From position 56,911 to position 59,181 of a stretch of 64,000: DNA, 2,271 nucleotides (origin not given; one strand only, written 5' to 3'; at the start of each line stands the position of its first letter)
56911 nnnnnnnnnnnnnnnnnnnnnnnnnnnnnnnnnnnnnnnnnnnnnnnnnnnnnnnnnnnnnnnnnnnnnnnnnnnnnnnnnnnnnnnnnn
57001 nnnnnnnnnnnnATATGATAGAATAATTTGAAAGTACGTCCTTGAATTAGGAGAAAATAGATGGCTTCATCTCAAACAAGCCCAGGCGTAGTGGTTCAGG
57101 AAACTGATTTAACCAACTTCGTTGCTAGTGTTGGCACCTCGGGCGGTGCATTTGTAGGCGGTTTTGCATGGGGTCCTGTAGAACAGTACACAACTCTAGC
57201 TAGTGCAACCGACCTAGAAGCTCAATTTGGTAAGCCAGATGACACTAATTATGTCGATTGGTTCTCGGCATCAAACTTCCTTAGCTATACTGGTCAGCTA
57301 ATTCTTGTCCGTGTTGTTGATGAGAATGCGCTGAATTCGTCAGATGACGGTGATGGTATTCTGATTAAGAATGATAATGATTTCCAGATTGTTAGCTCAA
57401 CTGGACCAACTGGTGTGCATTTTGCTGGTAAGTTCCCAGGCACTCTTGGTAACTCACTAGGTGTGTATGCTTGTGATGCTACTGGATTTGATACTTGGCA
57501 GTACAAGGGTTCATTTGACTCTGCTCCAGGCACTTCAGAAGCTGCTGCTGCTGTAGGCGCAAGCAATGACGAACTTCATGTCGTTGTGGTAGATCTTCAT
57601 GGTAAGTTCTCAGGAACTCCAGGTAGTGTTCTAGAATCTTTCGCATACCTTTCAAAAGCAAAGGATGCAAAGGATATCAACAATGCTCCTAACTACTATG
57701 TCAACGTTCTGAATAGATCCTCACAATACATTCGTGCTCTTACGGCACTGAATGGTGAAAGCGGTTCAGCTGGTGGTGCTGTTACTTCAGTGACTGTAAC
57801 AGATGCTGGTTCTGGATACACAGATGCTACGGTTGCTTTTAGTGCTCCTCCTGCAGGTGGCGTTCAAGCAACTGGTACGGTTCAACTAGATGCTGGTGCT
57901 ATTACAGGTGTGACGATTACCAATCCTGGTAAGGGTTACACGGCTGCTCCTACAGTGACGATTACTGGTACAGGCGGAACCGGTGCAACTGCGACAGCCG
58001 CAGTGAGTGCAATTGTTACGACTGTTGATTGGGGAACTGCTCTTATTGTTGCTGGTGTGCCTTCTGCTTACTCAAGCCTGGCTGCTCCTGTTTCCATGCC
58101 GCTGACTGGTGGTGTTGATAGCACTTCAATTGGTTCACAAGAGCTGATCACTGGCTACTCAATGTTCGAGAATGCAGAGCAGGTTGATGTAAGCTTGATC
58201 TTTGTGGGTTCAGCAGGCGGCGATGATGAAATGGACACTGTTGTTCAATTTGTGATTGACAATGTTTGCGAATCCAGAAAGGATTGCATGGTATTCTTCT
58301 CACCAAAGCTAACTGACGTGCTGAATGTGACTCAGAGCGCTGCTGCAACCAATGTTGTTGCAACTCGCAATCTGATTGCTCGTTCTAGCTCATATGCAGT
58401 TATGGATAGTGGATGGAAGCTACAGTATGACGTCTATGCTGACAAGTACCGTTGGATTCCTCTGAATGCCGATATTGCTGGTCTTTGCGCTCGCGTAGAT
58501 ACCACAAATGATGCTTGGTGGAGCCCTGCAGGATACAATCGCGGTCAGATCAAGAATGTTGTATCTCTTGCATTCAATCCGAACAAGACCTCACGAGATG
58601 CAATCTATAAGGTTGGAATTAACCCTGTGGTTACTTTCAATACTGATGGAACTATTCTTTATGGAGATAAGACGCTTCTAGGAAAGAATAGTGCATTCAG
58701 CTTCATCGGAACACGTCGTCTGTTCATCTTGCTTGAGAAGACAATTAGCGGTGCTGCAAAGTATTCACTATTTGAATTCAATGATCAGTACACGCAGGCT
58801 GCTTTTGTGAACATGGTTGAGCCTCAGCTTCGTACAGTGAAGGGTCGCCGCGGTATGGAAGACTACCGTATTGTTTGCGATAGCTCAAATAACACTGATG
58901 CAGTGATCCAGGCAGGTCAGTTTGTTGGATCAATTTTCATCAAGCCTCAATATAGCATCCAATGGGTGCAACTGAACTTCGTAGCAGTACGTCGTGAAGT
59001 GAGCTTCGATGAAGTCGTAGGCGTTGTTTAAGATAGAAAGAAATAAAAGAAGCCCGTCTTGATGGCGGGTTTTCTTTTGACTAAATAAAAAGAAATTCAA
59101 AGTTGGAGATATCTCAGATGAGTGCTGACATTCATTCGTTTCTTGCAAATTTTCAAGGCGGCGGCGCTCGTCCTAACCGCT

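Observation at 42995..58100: A shared Ig-like (V/I)T(I/V)T(N/D)xG.GYT repeat module decorates the tail sheath and two adjacent structural proteins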

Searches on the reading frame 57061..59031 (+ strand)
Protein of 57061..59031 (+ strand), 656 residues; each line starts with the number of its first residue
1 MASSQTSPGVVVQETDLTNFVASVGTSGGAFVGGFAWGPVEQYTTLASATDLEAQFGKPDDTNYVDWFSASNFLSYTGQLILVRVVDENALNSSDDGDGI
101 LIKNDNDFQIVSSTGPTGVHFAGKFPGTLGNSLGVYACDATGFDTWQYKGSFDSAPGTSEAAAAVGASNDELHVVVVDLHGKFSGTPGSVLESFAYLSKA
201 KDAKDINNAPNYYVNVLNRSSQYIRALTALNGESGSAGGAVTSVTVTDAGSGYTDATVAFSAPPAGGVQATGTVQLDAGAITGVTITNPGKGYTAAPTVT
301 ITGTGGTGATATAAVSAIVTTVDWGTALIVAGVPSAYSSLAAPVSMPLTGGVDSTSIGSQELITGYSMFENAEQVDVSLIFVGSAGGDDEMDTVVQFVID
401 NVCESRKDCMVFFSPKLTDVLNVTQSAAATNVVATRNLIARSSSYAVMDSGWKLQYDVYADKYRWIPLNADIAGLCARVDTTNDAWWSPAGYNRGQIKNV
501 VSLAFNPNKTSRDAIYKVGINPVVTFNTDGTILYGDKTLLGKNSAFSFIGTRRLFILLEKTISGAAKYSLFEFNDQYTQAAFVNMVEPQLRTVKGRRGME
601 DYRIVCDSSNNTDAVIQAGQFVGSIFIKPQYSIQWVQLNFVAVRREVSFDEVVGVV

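Call 3: search_protein_families(library=pfam, proteins=[window:57061-59031:+], max_evalue=1)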
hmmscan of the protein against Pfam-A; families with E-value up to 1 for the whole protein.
window:57061-59031:+ (656 aa): 3 families
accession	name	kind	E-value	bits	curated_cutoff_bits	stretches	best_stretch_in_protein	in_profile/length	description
PF04984.19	Phage_sheath_1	-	1.9e-18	67.3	31.4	1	369-539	12-168/168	Phage tail sheath protein subtilisin-like domain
PF17482.7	Phage_sheath_1C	-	6.9e-08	32.9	26.9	1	542-634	2-95/104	Phage tail sheath C-terminal domain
PF22671.1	Gp18_domIII_N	-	0.0034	18.1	27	1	31-85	6-58/58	Tail sheath protein Gp18 domain III N-terminal region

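Call 5: search_dna_similar(query=window:57061-59031:+, collection=phages, mode=protein, max_rows=30)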
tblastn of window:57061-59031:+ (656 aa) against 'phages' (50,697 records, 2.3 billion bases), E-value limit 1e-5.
Records with a match: 2699; places in all: 2806; records where one place covers at least 80% of the query: 234.
Best place of each record, by identity: 60-80% 5; <60% 2694.
By first word of the organism name: Escherichia 668; Synechococcus 379; Klebsiella 332; Salmonella 203; Vibrio 141; Shigella 89; Aeromonas 80; Acinetobacter 72; Erwinia 69; Cyanophage 61; and 66 more.
By host as written in the record: - 470; Escherichia coli 278; Klebsiella pneumoniae 115; Synechococcus 107; Erwinia amylovora 46; Synechococcus sp. 38; Escherichia coli O157:H7 38; Salmonella enterica 29; and 607 more.
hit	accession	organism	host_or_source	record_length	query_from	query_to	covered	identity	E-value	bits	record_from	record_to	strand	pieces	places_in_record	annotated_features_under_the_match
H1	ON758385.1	Xanthomonas phage BUDD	Xanthomonas sp.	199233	1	654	100%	63.9%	0e+0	820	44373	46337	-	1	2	tail sheath protein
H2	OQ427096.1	Xanthomonas phage X1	Xanthomonas campestris pv. campestris ...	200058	1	654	100%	63.5%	0e+0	810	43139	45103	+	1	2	tail sheath protein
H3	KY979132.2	Acidovorax phage ACP17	Acidovorax citrulli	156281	3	654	99%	61.7%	0e+0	759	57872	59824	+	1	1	tail sheath protein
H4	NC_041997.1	Acidovorax phage ACP17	Acidovorax citrulli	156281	3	654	99%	61.7%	0e+0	759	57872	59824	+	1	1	tail sheath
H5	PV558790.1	Variovorax phage V45v66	Variovorax sp. SCN45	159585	3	654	99%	60.2%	0e+0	765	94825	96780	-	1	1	record has no annotation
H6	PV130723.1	Stenotrophomonas phage Yut2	Stenotrophomonas maltophilia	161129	1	655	100%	56.7%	0e+0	692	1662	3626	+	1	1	tail sheath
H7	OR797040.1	Stenotrophomonas phage vB_SmaM_Bhz51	Stenotrophomonas maltophilia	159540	1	655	100%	56.5%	0e+0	694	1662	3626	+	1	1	putative tail sheath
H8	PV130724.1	Stenotrophomonas phage Yut3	Stenotrophomonas maltophilia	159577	1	655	100%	56.5%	0e+0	694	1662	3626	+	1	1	tail sheath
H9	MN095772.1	Stenotrophomonas phage Moby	Stenotrophomonas maltophilia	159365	1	655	100%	56.5%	0e+0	687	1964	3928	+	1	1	tail sheath protein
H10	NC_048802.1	Stenotrophomonas phage Moby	Stenotrophomonas maltophilia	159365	1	655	100%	56.5%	0e+0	687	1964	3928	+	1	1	tail sheath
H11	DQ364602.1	Stenotrophomonas phage Smp14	-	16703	1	655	100%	56.4%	0e+0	694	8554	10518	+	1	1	gp18: GP18-tail sheath protein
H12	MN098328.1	Stenotrophomonas phage Mendera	Stenotrophomonas maltophilia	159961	1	655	100%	56.4%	0e+0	694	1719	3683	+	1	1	tail sheath protein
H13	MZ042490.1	Stenotrophomonas phage BUCT608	Stenotrophomonas maltophilia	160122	1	655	100%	56.4%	0e+0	694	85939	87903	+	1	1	tail sheath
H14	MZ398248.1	Stenotrophomonas phage BUCT608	Stenotrophomonas maltophilia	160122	1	655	100%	56.4%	0e+0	694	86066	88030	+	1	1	tail sheath protein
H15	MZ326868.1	Stenotrophomonas phage Marzo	Stenotrophomonas maltophilia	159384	1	655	100%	56.4%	0e+0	694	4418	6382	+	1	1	tail sheath protein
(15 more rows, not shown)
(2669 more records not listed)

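Call 6: search_protein_families(library=phrogs, proteins=[window:57061-59031:+], max_evalue=0.001)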
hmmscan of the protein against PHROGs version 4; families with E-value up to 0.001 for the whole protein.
window:57061-59031:+ (656 aa): 16 families
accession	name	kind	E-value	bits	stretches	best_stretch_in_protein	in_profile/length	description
phrog_23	-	tail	4.5e-116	389.5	1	1-654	19-474/496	tail sheath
phrog_10581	-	tail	3.7e-26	92.7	1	477-637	734-904/915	tail sheath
phrog_5342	-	tail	1.9e-14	52.5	1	238-317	58-138/3319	tail fiber protein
phrog_38392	-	tail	3.7e-13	50.3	1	1-94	1-95/329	tail sheath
phrog_20545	-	tail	2.5e-11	44.1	1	6-97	22-113/538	tail sheath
phrog_701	-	head and packaging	1.3e-08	32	1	238-322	1163-1246/6136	virion structural protein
phrog_34521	-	tail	2.9e-08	33.1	1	497-632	804-940/962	tail sheath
phrog_460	-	connector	4e-08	33.3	1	232-305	222-295/385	head closure Hc2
phrog_22827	-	unknown function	7.8e-08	32.4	1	214-316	110-219/613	-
phrog_19630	-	head and packaging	9.5e-08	31.2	1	238-323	1159-1243/1266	virion structural protein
phrog_708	-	tail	1.4e-07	30.6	1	239-316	815-892/1383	baseplate wedge subunit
phrog_438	-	tail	2.1e-07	31.5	1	220-320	177-276/478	baseplate wedge subunit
phrog_19666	-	tail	5.7e-07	29.3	1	403-588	755-932/985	tail sheath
phrog_4406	-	head and packaging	4.9e-06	24.4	1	233-304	1616-1685/3231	virion structural protein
phrog_2885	-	tail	1.1e-05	22.9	1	239-316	1046-1127/4179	baseplate wedge subunit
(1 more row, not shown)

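Call 8: search_solved_structures(query=window:57061-59031:+, max_evalue=0.01, show_alignments=2)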
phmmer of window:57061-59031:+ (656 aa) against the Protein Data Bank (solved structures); distinct sequences matched with E-value up to 0.01: 16.
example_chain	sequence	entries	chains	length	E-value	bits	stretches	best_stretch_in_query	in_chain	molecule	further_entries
9ev2_S1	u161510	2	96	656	3.6e-84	286.6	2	348-654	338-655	Tail sheath protein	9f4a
9mkb_1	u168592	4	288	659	1.2e-81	278.2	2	346-655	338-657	gp18, tail sheath protein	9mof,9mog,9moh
9x3p_A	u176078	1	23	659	1.3e-80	274.8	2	346-655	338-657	Tail sheath protein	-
3j2m_U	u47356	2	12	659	1.5e-80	274.7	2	346-655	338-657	Tail sheath protein Gp18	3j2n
3foa_A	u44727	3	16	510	4.3e-42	147.6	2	346-505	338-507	Tail sheath protein Gp18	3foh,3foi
9ezm_A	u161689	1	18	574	2.1e-15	59.4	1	400-630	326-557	Phage tail sheath protein FI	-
8bky_A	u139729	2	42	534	3.9e-14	55.3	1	437-636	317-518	Phage tail sheath protein | Phage tail sheath family protein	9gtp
8bl4_V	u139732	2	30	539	1.7e-12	49.9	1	437-636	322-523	Phage tail sheath family protein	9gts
7adz_2A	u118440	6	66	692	3e-09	39.1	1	466-587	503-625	Putative phage tail sheath protein FI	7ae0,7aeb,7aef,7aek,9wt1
7b5h_AO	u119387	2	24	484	8.7e-09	37.6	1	466-595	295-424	All3325 protein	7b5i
9r9h_T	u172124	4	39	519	6.2e-08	34.8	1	464-593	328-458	Phage tail sheath family protein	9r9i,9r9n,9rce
9qgl_2A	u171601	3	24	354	3.3e-07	32.4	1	466-585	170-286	Phage tail sheath family protein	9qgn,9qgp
6j0n_t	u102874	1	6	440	6.1e-07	31.5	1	465-593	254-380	Pvc3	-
9qgl_3A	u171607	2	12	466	1.4e-06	30.3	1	459-587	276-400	Phage tail sheath family protein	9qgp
6j0b_A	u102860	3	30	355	2.9e-06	29.3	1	466-581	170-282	Pvc2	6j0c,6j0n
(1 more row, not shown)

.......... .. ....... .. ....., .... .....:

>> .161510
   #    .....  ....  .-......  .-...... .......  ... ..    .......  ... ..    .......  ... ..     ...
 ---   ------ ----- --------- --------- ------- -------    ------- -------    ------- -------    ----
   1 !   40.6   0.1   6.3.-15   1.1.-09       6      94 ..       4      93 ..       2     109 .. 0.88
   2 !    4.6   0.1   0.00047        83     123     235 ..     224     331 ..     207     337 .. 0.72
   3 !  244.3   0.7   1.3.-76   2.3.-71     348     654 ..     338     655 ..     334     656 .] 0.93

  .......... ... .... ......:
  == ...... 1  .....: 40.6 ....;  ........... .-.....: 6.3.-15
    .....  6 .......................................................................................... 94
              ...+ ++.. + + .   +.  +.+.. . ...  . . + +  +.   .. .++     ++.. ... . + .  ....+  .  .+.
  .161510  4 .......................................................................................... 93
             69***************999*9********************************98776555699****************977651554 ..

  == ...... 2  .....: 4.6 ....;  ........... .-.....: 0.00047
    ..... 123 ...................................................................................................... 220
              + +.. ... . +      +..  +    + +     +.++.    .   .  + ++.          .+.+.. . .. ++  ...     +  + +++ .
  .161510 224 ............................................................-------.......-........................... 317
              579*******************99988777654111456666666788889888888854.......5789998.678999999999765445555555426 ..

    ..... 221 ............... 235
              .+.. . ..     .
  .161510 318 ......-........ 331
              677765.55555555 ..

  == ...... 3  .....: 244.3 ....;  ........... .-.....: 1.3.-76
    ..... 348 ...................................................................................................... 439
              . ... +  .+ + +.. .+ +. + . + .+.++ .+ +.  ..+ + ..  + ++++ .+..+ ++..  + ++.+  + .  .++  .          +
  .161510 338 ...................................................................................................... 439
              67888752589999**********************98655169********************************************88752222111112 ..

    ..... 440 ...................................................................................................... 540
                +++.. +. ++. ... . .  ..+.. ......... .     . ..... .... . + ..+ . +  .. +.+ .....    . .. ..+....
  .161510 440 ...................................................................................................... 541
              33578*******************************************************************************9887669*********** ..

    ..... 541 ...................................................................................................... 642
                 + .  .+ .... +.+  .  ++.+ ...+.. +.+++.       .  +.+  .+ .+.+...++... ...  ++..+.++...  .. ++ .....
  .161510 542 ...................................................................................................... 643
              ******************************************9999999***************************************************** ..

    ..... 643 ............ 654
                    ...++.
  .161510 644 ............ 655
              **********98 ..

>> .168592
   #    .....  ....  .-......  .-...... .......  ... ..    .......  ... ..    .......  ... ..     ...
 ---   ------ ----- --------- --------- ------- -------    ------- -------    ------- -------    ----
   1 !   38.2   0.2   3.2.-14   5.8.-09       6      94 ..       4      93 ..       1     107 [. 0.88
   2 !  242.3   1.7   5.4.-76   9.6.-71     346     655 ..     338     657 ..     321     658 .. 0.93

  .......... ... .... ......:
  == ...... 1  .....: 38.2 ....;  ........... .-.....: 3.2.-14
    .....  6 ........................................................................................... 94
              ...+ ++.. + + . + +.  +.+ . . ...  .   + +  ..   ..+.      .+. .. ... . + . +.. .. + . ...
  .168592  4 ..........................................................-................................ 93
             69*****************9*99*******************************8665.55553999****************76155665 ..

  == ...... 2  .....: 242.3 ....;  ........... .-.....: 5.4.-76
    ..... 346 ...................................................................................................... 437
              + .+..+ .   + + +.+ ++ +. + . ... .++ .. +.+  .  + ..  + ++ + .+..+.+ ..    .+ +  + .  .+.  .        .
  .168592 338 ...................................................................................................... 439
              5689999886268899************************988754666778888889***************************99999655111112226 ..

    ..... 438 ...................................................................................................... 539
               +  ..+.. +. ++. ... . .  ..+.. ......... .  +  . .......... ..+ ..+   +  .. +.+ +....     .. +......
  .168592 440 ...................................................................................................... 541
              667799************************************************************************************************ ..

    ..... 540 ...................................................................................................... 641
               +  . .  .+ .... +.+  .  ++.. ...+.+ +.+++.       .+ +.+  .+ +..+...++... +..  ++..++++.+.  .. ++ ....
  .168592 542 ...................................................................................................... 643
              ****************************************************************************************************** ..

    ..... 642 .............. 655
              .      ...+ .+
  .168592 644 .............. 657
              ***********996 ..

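Call 10: find_homologous_proteins(query=window:57061-59031:+, max_evalue=1e-10)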
Query window:57061-59031:+ (656 aa): 4826 proteins with E <= 1e-10 among 8000 candidates; the best 120 are listed.
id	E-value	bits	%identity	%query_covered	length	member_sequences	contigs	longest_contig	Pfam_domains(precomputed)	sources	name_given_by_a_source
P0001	0.0e+0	1449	100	100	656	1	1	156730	PF04984.20,PF17482.8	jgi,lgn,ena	-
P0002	0.0e+0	1239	85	100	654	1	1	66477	PF04984.20,PF17482.8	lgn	-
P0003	0.0e+0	1233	85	100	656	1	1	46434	PF04984.20,PF17482.8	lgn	-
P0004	0.0e+0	1156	78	100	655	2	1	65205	PF04984.20,PF17482.8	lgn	-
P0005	0.0e+0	1083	74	100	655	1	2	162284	PF04984.20,PF22671.2,PF17482.8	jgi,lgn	jgi:hypothetical protein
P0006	4.5e-279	945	64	100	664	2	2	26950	PF04984.20,PF17482.8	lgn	-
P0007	6.5e-277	938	66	100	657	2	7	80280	PF04984.20,PF17482.8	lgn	-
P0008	4.7e-274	929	64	100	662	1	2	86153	PF04984.20,PF17482.8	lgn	-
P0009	3.0e-273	926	65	100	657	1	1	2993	PF04984.20,PF17482.8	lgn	-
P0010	1.6e-272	924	65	100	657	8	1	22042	PF04984.20,PF17482.8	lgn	-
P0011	1.7e-272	924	65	100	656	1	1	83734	PF04984.20,PF17482.8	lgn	-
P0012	8.3e-270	915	64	100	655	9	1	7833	PF04984.20,PF17482.8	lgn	-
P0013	1.6e-269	914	64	100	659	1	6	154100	PF04984.20,PF17482.8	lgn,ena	-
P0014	4.7e-269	912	63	100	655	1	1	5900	PF04984.20,PF17482.8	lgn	-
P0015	7.7e-269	912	64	100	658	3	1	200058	PF04984.20,PF17482.8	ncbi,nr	ncbi:tail sheath protein [Xanthomonas phage X1]|nr:tail sheath protein [Xanthomonas phage X1]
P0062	1.1e-242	825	60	63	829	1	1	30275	PF04984.20,PF17482.8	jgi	jgi:hypothetical protein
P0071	6.0e-237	806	69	51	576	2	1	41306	PF04984.20,PF17482.8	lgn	-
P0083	2.4e-228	778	52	100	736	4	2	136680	PF04984.20,PF17482.8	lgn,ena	-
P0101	2.8e-216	738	51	67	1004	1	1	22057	PF04984.20,PF17482.8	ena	-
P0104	1.0e-215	736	56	64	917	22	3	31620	PF04984.20,PF17482.8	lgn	-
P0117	7.0e-211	720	52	65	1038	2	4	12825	PF04984.20,PF17482.8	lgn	-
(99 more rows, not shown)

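Call 18: search_protein_families(library=pfam, proteins=[P0104, P0101, P0117, P0083, P0062, P0071], max_evalue=1)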
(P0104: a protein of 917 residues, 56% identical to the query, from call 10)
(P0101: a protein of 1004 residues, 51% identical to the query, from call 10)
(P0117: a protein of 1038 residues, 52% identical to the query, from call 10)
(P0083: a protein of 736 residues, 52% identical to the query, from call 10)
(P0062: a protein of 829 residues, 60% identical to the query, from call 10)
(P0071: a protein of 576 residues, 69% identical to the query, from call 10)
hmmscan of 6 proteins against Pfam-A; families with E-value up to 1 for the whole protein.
P0104 (917 aa): 4 families
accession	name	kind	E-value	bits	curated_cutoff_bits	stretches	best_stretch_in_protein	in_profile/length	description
PF17482.7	Phage_sheath_1C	-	1e-17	64.5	26.9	1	802-902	1-102/104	Phage tail sheath C-terminal domain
PF04984.19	Phage_sheath_1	-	4.3e-11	43.4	31.4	1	613-800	2-168/168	Phage tail sheath protein subtilisin-like domain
PF22671.1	Gp18_domIII_N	-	4.2e-05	24.2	27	1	32-86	6-58/58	Tail sheath protein Gp18 domain III N-terminal region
PF10604.15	Polyketide_cyc2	-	0.29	11.8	27.4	1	524-571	59-107/142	Polyketide cyclase / dehydrase and lipid transport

P0101 (1004 aa): 4 families
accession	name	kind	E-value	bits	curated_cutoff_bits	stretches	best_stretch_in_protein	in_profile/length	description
PF17482.7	Phage_sheath_1C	-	1e-14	54.8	26.9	1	892-989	4-102/104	Phage tail sheath C-terminal domain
PF04984.19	Phage_sheath_1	-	3.2e-14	53.5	31.4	1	745-887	41-168/168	Phage tail sheath protein subtilisin-like domain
PF22671.1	Gp18_domIII_N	-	0.015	16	27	1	32-86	6-58/58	Tail sheath protein Gp18 domain III N-terminal region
PF20615.3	DUF6802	-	0.048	14.1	27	0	477-535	23-81/102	Family of unknown function (DUF6802)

P0117 (1038 aa): 3 families
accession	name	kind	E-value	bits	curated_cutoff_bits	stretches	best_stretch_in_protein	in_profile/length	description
PF04984.19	Phage_sheath_1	-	2.7e-15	57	31.4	1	779-921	42-168/168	Phage tail sheath protein subtilisin-like domain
PF17482.7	Phage_sheath_1C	-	4.6e-15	56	26.9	1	926-1023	4-102/104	Phage tail sheath C-terminal domain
PF22671.1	Gp18_domIII_N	-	0.039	14.7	27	1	31-86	5-58/58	Tail sheath protein Gp18 domain III N-terminal region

P0083 (736 aa): 3 families
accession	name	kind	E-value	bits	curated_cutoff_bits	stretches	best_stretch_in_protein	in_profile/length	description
PF04984.19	Phage_sheath_1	-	5.5e-11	43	31.4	1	502-618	64-168/168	Phage tail sheath protein subtilisin-like domain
PF17482.7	Phage_sheath_1C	-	1.8e-05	25.1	26.9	1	623-715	4-97/104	Phage tail sheath C-terminal domain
PF22671.1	Gp18_domIII_N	-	0.0015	19.2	27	1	33-88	6-56/58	Tail sheath protein Gp18 domain III N-terminal region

P0062 (829 aa): 3 families
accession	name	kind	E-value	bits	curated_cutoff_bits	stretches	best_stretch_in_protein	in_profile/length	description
PF04984.19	Phage_sheath_1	-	3.6e-15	56.6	31.4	1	530-711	4-168/168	Phage tail sheath protein subtilisin-like domain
PF17482.7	Phage_sheath_1C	-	8.2e-10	39.1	26.9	1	714-811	2-100/104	Phage tail sheath C-terminal domain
PF22671.1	Gp18_domIII_N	-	0.0096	16.6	27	1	31-59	5-33/58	Tail sheath protein Gp18 domain III N-terminal region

P0071 (576 aa): 3 families
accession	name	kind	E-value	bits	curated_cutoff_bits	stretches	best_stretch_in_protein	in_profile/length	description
PF04984.19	Phage_sheath_1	-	3.4e-14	53.5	31.4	1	277-457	4-167/168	Phage tail sheath protein subtilisin-like domain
PF17482.7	Phage_sheath_1C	-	2.3e-13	50.5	26.9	1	461-559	2-101/104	Phage tail sheath C-terminal domain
PF22671.1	Gp18_domIII_N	-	0.092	13.5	27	1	33-86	6-57/58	Tail sheath protein Gp18 domain III N-terminal region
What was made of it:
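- On Ig-like / FN3 / BIg domains: None in calls 3 and 18.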
